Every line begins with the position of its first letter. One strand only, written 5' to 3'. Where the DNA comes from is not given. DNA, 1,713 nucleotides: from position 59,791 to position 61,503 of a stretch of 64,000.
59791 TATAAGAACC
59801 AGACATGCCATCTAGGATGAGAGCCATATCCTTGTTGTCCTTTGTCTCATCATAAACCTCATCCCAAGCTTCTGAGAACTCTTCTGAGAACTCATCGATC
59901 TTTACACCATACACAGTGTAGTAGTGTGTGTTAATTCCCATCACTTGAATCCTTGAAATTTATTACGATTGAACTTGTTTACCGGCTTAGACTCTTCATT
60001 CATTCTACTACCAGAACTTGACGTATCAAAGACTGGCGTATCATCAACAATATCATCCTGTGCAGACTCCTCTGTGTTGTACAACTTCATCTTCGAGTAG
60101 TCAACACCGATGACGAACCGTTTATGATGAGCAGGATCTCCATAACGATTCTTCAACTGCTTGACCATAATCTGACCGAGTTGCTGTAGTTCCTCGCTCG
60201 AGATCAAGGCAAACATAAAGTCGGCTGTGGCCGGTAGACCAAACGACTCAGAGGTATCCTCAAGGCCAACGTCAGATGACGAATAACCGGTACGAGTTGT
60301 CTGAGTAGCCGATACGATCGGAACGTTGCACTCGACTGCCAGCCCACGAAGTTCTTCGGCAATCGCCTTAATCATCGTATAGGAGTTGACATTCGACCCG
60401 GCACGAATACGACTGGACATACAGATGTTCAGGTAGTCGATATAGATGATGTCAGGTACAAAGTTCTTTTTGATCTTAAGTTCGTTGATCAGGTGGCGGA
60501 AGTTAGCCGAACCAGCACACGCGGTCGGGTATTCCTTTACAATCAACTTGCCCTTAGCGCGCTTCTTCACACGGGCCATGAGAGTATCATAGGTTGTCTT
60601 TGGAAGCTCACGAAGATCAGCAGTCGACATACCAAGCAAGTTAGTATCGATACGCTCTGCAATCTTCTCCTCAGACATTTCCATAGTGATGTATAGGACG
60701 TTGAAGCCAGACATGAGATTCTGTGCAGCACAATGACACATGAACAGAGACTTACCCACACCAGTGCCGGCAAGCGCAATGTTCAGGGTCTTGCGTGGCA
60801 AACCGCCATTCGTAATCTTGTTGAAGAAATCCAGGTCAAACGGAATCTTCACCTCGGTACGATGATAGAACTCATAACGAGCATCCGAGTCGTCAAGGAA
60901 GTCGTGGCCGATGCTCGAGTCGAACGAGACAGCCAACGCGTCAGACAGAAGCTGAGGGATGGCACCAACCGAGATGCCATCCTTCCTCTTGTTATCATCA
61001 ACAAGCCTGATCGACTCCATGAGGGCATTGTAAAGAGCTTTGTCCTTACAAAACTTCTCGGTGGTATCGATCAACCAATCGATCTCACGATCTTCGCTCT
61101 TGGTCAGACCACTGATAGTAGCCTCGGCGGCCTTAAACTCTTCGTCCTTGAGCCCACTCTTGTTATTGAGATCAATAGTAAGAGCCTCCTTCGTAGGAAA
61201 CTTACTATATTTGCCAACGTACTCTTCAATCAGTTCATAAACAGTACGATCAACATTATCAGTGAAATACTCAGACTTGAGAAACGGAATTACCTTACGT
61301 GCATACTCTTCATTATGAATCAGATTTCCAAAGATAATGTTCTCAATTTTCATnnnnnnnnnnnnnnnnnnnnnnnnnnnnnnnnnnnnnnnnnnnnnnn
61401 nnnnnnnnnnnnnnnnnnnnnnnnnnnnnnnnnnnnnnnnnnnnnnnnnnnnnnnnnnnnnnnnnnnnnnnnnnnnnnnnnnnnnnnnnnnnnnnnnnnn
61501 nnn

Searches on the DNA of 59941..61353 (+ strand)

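Call 9: search_dna_similar(query=window:59941-61353:+, collection=phages, mode=distant, max_rows=15)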
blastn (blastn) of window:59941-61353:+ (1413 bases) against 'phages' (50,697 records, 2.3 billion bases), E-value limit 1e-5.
Records with a match: 543; places in all: 544; records where one place covers at least 80% of the query: 0.
Best place of each record, by identity: 90-95% 1; 80-90% 1; 60-80% 541.
By first word of the organism name: Synechococcus 374; Cyanophage 61; Prochlorococcus 24; Klebsiella 24; Aeromonas 14; Marine 8; Enterobacter 6; Sinorhizobium 5; Escherichia 5; Methylophilales 4; and 10 more.
By host as written in the record: - 179; Synechococcus 107; Synechococcus sp. 38; Synechococcus sp. WH7803 28; Synechococcus sp. WH8102 20; Synechococcus sp. MW02 18; Synechococcus sp. WH 7803 15; Klebsiella pneumoniae 11; and 59 more.
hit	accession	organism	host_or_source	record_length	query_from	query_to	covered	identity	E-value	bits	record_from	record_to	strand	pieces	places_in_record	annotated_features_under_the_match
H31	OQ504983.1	Synechococcus phage S-8S55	Parasynechococcus marenigrum WH 8102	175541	104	1143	74%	65.4%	6e-50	205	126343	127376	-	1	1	DNA primase/helicase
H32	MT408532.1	Synechococcus phage SynMITS9220M01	Synechococcus sp. MIT S9220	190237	104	1140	73%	65.5%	4e-52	213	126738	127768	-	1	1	DNA primase-helicase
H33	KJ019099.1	Synechococcus phage ACG-2014f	-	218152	103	1140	73%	65.0%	3e-47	196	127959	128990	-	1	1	DNA primase-helicase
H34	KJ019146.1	Synechococcus phage ACG-2014f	-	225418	103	1140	73%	65.0%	3e-47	196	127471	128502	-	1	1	DNA primase-helicase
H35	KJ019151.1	Synechococcus phage ACG-2014f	-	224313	103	1140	73%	65.0%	3e-47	196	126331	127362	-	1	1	DNA primase-helicase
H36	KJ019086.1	Synechococcus phage ACG-2014f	-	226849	103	1140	73%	64.9%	4e-46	192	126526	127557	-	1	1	DNA primase-helicase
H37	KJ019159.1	Synechococcus phage ACG-2014f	-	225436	103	1140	73%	64.9%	4e-46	192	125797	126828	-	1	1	DNA primase-helicase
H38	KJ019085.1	Synechococcus phage ACG-2014f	-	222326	103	1140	73%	64.8%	3e-47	196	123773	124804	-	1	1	DNA primase-helicase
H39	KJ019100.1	Synechococcus phage ACG-2014f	-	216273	103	1140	73%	64.8%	3e-47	196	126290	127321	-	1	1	DNA primase-helicase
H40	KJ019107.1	Synechococcus phage ACG-2014f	-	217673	103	1140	73%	64.8%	3e-47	196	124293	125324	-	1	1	DNA primase-helicase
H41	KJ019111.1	Synechococcus phage ACG-2014f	-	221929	103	1140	73%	64.8%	3e-47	196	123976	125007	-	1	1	DNA primase-helicase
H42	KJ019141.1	Synechococcus phage ACG-2014f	-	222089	103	1140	73%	64.8%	3e-47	196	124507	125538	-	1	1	DNA primase-helicase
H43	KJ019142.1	Synechococcus phage ACG-2014f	-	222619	103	1140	73%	64.8%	3e-47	196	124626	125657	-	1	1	DNA primase-helicase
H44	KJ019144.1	Synechococcus phage ACG-2014f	-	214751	103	1140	73%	64.8%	3e-47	196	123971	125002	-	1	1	DNA primase-helicase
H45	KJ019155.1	Synechococcus phage ACG-2014f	-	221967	103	1140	73%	64.8%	3e-47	196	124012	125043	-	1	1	DNA primase-helicase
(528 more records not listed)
